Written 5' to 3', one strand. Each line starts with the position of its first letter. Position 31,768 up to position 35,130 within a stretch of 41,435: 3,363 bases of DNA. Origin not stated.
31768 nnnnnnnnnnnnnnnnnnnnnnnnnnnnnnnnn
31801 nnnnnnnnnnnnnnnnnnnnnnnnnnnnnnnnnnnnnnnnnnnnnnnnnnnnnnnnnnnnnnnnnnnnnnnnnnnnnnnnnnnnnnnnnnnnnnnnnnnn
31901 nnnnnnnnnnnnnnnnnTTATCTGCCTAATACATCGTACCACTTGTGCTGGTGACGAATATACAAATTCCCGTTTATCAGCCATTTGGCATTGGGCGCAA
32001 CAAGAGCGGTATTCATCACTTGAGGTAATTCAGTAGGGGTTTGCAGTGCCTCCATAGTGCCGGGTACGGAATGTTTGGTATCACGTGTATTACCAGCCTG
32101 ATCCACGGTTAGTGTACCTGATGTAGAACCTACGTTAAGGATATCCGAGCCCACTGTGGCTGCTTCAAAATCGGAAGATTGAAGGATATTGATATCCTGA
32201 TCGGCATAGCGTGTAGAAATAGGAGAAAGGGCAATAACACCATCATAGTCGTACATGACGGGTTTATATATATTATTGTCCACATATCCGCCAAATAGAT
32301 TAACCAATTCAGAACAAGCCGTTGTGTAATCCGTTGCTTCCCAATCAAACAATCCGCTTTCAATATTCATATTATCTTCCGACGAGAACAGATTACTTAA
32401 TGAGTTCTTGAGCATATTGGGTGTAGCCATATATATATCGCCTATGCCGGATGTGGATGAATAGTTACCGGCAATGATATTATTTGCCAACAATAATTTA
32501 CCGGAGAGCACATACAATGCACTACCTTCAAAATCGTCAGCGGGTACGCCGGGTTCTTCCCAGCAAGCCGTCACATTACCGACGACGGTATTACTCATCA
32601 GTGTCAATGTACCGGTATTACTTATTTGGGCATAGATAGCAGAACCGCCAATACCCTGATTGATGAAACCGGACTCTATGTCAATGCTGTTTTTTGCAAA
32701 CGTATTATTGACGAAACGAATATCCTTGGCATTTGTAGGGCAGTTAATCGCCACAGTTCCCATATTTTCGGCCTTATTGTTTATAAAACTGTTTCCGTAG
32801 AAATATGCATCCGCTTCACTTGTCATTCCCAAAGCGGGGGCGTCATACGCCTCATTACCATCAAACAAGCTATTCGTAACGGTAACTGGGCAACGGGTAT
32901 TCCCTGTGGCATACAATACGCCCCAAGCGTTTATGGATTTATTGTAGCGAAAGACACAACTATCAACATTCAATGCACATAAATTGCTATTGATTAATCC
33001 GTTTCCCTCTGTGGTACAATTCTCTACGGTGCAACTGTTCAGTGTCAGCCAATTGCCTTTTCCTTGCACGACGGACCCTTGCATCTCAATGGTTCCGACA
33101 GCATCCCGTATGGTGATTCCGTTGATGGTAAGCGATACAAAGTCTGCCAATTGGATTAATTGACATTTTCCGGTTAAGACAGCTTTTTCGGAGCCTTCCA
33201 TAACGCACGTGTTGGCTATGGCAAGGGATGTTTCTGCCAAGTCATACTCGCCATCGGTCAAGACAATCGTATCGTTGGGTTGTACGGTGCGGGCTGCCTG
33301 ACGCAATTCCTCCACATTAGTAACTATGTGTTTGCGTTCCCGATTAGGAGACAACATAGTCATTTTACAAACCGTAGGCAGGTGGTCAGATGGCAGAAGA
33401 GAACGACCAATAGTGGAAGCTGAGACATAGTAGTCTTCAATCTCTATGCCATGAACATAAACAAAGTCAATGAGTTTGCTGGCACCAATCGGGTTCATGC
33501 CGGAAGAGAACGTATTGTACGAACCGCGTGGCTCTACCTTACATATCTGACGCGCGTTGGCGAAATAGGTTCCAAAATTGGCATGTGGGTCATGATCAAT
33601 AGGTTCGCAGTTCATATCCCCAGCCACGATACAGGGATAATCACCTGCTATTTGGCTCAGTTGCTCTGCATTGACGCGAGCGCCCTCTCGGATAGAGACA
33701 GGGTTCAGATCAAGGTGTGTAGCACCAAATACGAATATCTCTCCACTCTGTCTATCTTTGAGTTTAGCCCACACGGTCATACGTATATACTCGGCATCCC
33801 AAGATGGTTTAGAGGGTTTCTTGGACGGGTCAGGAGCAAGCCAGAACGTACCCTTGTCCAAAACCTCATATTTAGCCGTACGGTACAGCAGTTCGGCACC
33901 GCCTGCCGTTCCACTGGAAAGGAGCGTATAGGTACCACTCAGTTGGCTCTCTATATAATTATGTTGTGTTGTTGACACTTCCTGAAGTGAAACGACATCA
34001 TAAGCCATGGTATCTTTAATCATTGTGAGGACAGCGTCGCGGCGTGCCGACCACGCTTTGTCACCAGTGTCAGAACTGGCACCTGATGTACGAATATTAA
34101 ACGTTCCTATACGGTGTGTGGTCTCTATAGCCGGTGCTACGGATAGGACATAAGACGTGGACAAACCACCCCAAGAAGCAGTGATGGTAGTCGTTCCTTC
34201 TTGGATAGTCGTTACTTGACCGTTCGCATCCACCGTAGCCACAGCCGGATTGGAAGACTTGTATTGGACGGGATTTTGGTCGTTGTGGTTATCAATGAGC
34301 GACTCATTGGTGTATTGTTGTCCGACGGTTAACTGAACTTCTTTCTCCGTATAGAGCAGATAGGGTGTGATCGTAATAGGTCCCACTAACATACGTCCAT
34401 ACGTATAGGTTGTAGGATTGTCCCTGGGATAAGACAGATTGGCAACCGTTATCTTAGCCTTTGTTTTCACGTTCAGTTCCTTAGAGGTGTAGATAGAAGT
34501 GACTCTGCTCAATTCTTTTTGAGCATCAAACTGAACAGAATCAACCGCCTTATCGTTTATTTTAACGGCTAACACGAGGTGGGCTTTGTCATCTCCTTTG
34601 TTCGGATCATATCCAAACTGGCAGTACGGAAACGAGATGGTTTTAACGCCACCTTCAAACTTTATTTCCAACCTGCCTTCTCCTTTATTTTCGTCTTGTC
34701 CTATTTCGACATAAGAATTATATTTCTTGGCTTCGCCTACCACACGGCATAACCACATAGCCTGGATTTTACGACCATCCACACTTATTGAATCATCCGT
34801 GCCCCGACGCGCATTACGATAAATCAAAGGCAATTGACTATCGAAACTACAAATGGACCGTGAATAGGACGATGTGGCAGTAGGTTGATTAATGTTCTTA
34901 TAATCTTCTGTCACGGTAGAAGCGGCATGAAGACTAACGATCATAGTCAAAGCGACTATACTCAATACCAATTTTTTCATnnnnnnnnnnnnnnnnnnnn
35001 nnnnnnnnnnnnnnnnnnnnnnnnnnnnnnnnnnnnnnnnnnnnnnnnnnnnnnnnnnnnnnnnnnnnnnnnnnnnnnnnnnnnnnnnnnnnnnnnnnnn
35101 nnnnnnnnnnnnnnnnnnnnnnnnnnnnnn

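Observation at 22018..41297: A 19-kb SusC/SusD operon with no recognisable classical GH: candidate locus for a phosphodiester-linked glycopolymer, or nucleic acid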

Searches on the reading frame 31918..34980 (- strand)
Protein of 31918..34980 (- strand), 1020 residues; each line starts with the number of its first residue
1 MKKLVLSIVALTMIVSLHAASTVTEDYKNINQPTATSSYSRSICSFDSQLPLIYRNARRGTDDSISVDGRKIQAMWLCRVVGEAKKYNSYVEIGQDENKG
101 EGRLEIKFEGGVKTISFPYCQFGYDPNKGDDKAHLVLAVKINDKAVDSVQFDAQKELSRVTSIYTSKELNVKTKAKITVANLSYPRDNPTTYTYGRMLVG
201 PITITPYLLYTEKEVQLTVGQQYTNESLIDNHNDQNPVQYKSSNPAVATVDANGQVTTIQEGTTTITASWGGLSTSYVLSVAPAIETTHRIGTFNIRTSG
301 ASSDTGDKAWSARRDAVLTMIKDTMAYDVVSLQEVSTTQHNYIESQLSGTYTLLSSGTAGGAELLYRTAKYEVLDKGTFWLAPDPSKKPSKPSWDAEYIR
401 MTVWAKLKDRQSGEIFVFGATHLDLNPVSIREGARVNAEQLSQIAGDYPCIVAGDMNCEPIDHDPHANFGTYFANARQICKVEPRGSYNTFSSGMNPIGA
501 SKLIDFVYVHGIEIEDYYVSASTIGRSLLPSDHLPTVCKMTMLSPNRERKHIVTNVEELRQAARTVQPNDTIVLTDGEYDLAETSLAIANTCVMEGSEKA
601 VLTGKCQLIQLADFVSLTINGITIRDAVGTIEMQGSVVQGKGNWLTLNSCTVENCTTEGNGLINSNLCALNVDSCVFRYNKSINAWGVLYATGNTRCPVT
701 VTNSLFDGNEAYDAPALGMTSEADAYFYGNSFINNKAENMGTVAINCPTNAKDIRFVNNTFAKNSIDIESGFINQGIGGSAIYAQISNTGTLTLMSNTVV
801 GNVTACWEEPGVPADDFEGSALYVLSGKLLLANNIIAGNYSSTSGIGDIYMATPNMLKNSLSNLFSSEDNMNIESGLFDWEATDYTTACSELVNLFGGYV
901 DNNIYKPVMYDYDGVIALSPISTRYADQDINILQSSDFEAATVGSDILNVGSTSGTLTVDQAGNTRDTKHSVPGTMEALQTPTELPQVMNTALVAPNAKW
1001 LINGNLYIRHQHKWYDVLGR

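Call 3: search_protein_families(library=pfam, proteins=[window:31918-34980:-], max_evalue=0.01)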
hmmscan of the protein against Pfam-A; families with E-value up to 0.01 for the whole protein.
window:31918-34980:- (1020 aa): 3 families
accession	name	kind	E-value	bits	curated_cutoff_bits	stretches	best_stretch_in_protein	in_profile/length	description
PF03372.29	Exo_endo_phos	-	5.9e-09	36.4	24.5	1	292-533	1-225/225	Endonuclease/Exonuclease/phosphatase family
PF02368.24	Big_2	-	6.2e-08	32.9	22.8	1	213-268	10-66/79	Bacterial Ig-like domain (group 2)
PF22359.2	Big-like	-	1.6e-06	28.7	27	1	238-281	3-46/48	Bacterial Ig-like domain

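Call 4: search_protein_families(library=ncbifam, proteins=[window:31918-34980:-], max_evalue=0.01)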
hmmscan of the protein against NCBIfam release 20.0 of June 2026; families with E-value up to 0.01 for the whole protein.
window:31918-34980:- (1020 aa): 0 families

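Call 13: search_solved_structures(query=window:31918-34980:-, max_evalue=0.1)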
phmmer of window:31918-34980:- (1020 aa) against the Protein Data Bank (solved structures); distinct sequences matched with E-value up to 0.1: 10.
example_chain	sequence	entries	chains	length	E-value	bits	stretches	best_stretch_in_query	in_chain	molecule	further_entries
3g6s_A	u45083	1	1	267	4.5e-24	87.6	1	288-538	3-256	Putative endonuclease/exonuclease/phosphatase family protein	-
3l1w_A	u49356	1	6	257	5.9e-18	67.3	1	290-538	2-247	Uncharacterized protein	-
3mpr_A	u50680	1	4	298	1.8e-13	52.5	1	288-509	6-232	Putative endonuclease/exonuclease/phosphatase family protein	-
4c1r_A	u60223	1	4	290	3.7e-13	51.5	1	291-509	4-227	MANNOSYL-6-PHOSPHATASE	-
7quz_AAA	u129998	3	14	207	0.0005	21.2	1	214-292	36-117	Beta-1,3-glucanase bglH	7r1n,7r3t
1e5u_I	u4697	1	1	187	0.0048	18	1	236-281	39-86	INTIMIN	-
8zdl_S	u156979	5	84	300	0.015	16.4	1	189-281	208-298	Tail Tube Protein (gp13)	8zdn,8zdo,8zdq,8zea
8zdj_S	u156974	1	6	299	0.015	16.3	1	189-281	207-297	Tail Tube Protein (gp13)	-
9ifo_A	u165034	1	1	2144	0.024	15.7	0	202-301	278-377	Teneurin-Like Protein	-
9cuy_c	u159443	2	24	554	0.074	14.1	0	231-271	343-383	Short tail fiber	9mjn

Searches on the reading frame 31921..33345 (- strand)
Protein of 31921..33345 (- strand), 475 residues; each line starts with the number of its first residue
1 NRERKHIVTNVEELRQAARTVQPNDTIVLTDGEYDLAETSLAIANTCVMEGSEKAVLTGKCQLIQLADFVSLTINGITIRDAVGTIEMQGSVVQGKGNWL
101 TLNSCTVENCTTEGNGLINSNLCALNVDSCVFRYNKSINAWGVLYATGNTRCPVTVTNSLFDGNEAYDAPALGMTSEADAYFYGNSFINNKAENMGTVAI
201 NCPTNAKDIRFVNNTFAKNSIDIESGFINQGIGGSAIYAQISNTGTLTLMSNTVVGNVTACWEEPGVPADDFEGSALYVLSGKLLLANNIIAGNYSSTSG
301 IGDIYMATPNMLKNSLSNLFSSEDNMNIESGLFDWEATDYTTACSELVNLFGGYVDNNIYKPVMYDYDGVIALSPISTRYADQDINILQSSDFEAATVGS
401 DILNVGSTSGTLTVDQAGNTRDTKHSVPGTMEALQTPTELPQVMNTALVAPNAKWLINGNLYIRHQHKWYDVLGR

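Call 25: find_homologous_proteins(query=window:31921-33345:-, max_evalue=0.001)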
Query seq(475 aa) (475 aa): 8 proteins with E <= 0.001 among 8000 candidates.
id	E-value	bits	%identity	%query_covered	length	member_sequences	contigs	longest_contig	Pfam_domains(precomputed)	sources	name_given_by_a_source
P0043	8.4e-132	458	49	100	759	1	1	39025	PF13229.13,PF03372.30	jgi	-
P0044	1.8e-131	457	48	100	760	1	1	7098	PF13229.13,PF03372.30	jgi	-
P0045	3.8e-125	436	47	100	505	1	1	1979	PF05048.20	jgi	-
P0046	4.1e-123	430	47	99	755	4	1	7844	PF03372.30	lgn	-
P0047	5.1e-123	429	46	100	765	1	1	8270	PF13229.13,PF03372.30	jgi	-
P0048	4.7e-122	426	50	91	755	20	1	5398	PF13229.13,PF03372.30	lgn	-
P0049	4.8e-118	413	46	100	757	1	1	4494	PF03372.30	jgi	-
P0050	1.4e-103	365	43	100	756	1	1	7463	PF03372.30,PF05048.20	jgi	-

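Call 26: find_encoding_contigs(protein=P0043, flank=10000, max_places=2)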
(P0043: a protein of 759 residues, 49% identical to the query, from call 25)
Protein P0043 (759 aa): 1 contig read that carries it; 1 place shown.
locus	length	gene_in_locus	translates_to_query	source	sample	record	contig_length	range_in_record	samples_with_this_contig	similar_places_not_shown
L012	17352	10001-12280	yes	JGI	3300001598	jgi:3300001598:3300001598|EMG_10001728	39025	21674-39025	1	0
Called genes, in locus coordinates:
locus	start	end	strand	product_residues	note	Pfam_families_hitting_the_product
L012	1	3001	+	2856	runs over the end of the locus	PF26182:Ig_NUP210_5th (faint), PF22359:Big-like (faint), PF26918:Ig_Eae, PF02368:Big_2, PF26918:Ig_Eae (weak)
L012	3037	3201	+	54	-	-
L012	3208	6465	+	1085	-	PF13620:CarboxypepD_reg, PF13715:CarbopepD_reg_2, PF07715:Plug, PF00593:TonB_dep_Rec_b-barrel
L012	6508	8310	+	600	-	PF12771:SusD-like_2 (weak), PF14322:SusD-like_3, PF07980:SusD_RagB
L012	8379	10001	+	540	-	-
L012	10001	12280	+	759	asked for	PF03372:Exo_endo_phos, PF13229:Beta_helix (weak)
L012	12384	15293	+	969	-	PF03372:Exo_endo_phos, PF00933:Glyco_hydro_3, PF01915:Glyco_hydro_3_C, PF14310:Fn3-like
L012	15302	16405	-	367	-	PF12833:HTH_18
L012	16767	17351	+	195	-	?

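Call 57: search_protein_families(library=pfam, proteins=[window:31921-33345:-], max_evalue=5)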
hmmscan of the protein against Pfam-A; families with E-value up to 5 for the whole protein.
seq(475 aa): 0 families

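Call 66: search_protein_families(library=ncbifam, proteins=[window:31921-33345:-], max_evalue=5)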
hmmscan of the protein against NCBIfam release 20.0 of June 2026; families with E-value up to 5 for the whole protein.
seq(475 aa): 0 families

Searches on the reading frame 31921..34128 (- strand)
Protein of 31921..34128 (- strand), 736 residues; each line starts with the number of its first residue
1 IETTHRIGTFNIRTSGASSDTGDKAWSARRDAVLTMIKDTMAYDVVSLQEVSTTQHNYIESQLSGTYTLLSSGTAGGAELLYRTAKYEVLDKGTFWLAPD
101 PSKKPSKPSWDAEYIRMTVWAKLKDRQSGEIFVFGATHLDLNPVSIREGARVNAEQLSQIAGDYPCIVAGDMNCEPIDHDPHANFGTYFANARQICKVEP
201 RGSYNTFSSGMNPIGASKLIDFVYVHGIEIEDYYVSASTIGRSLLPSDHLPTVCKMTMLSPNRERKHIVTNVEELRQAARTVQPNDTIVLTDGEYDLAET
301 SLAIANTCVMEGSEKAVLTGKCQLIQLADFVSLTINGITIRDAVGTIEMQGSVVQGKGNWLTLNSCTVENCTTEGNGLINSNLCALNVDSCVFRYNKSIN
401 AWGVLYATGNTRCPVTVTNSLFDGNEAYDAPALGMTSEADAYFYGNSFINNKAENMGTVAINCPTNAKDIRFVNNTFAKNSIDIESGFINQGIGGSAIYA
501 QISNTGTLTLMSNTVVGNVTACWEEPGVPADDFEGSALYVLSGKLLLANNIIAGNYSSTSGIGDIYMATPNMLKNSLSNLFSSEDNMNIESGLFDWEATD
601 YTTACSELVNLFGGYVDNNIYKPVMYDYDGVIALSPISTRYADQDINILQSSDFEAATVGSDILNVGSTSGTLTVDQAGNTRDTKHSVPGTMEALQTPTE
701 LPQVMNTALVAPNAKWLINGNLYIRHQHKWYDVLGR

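Call 70: predict_structure(alignment_id=A2)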
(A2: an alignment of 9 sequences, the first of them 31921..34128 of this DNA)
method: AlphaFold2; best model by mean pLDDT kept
length: 736 residues; sequences in the alignment: 9
mean_pLDDT: 68.3   pTM: 0.61
mean pLDDT of the five models: 68.3, 65.7, 63.3, 59.8, 58.9
residues with pLDDT >= 90: 135; 70-90: 255; 50-70: 181; < 50: 165
segments of 3 or more residues with pLDDT < 50: 14-23, 107-115, 174-189, 205-220, 239-248, 486-490, 628-631, 635-716, 719-722, 733-736
pLDDT, mean of each block of 10 residues (from residue 1): 65 48 59 71 78 82 88 70 92 77 51 64 89 81 62 74 77 45 40 60 42 33 64 58 44 66 79 94 83 95 85 95 80 91 82 82 95 90 88 91 87 82 90 88 84 88 89 82 58 73 90 76 55 71 85 61 75 71 70 68 70 69 62 44 32 29 27 30 32 31 28 46 53 46
secondary structure, 60 per line:
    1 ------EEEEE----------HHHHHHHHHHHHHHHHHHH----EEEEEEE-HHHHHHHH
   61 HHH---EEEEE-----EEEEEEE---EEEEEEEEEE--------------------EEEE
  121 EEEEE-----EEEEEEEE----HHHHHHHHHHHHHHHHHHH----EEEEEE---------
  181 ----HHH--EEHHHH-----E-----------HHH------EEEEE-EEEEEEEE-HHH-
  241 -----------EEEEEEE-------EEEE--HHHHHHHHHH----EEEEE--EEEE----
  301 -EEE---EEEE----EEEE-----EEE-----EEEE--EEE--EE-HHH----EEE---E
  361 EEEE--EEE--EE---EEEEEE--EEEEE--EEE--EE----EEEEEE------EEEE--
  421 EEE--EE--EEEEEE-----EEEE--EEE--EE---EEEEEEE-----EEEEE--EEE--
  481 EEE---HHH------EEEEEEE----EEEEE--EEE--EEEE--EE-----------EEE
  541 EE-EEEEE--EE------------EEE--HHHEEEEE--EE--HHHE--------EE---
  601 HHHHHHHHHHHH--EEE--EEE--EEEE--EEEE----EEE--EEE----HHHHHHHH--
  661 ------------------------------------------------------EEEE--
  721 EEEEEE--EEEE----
elements in order (helices of 4 or more, strands of 3 or more residues): E7-11 H22-40 E45-51 H53-63 E67-71 E77-83 E87-96 E117-125 E131-138 H143-161 E166-171 H192-195 E222-226 E228-235 E252-258 E266-269 H272-281 E286-290 E293-296 E302-304 E308-311 E316-319 E325-327 E333-336 E339-341 E354-356 E360-364 E367-369 E377-382 E385-389 E392-394 E403-408 E415-418 E421-423 E430-435 E441-444 E447-449 E457-463 E469-473 E476-478 E481-483 E496-502 E507-511 E514-516 E519-522 E538-542 E544-548 E565-567 E573-577 H601-612 E615-617 E620-622 E625-628 E631-634 E639-641 E644-646 H651-658 E715-718 E721-726 E729-732

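Call 72: fold_search(model_id=the predicted structure, library=pdb)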
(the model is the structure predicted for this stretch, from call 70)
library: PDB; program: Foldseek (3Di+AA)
matches with E <= 10: 542; with E <= 0.001: 141
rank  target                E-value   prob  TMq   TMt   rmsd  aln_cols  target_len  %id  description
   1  3g6s                  1.1e-14  1.00  0.30  0.79   3.8       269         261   29  Crystal structure of the endonuclease/exonuclease/phosphatase (BVU_0621) from Bacteroides vulgatus. Northeast Structural (released 2009-02-17)
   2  3mpr_B                1.0e-13  1.00  0.29  0.72   5.2       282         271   24  Crystal Structure of endonuclease/exonuclease/phosphatase family protein from Bacteroides thetaiotaomicron, Northeast  (released 2010-05-26)
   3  3mpr_D                1.1e-13  1.00  0.29  0.70   4.2       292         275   20  Crystal Structure of endonuclease/exonuclease/phosphatase family protein from Bacteroides thetaiotaomicron, Northeast  (released 2010-05-26)
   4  3mpr_C                3.0e-13  1.00  0.29  0.69   4.5       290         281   22  Crystal Structure of endonuclease/exonuclease/phosphatase family protein from Bacteroides thetaiotaomicron, Northeast  (released 2010-05-26)
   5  4c1r_A                7.5e-13  1.00  0.28  0.72   5.2       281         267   21  Bacteroides thetaiotaomicron VPI-5482 mannosyl-6-phosphatase Bt3783 (released 2013-11-13)
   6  3mpr_A                9.8e-13  1.00  0.29  0.70   5.3       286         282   21  Crystal Structure of endonuclease/exonuclease/phosphatase family protein from Bacteroides thetaiotaomicron, Northeast  (released 2010-05-26)
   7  3l1w_A                2.9e-12  1.00  0.30  0.79   3.9       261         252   25  The crystal structure of a functionally unknown conserved protein from Enterococcus faecalis V583 (released 2010-01-12)
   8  6mal                  1.6e-09  1.00  0.28  0.63   4.9       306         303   20  Structure of human Nocturnin C-terminal domain (released 2018-09-05)
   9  3ngn                  6.7e-09  1.00  0.28  0.58   5.9       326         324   13  Crystal structure of the human CNOT6L nuclease domain in complex with AMP (released 2010-07-28)
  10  6bt1                  7.7e-09  1.00  0.27  0.60   5.7       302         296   18  Structure of the human Nocturnin catalytic domain (released 2018-05-16)
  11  4gyz_B                8.5e-09  1.00  0.27  0.72   4.2       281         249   17  Mus Musculus Tdp2 Bound to dAMP and Mg2+ (released 2012-10-31)
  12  6bt2_B                8.5e-09  1.00  0.26  0.64   5.3       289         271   19  Structure of the human Nocturnin catalytic domain with bound sulfate anion (released 2018-05-16)
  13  5j3p_A                8.9e-09  1.00  0.27  0.72   4.6       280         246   16  Crystal structure of the catalytic domain of human tyrosyl DNA phosphodiesterase 2 (released 2016-05-04)
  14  6bt2_A                9.3e-09  1.00  0.24  0.61   7.3       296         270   19  Structure of the human Nocturnin catalytic domain with bound sulfate anion (released 2018-05-16)
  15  6nf0                  1.1e-08  1.00  0.28  0.63   5.3       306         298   18  Nocturnin with bound NADPH substrate (released 2019-05-01)
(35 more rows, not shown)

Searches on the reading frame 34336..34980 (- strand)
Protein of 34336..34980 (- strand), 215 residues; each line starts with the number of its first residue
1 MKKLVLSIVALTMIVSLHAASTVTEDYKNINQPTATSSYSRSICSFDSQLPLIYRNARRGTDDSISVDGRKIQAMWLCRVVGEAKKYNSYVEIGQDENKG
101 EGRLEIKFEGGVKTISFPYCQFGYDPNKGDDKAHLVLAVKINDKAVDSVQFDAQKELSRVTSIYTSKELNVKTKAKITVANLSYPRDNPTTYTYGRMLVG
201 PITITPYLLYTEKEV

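Call 57: search_protein_families(library=pfam, proteins=[window:34336-34980:-], max_evalue=5)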
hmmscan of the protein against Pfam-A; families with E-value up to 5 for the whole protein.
seq(215 aa): 2 families
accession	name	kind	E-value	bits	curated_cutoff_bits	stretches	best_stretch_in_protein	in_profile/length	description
PF20620.4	DUF6805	-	0.0066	17.2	27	1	49-110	58-118/133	Family of unknown function (DUF6805)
PF00301.25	Rubredoxin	-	0.13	12.8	23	1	119-133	6-20/47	Rubredoxin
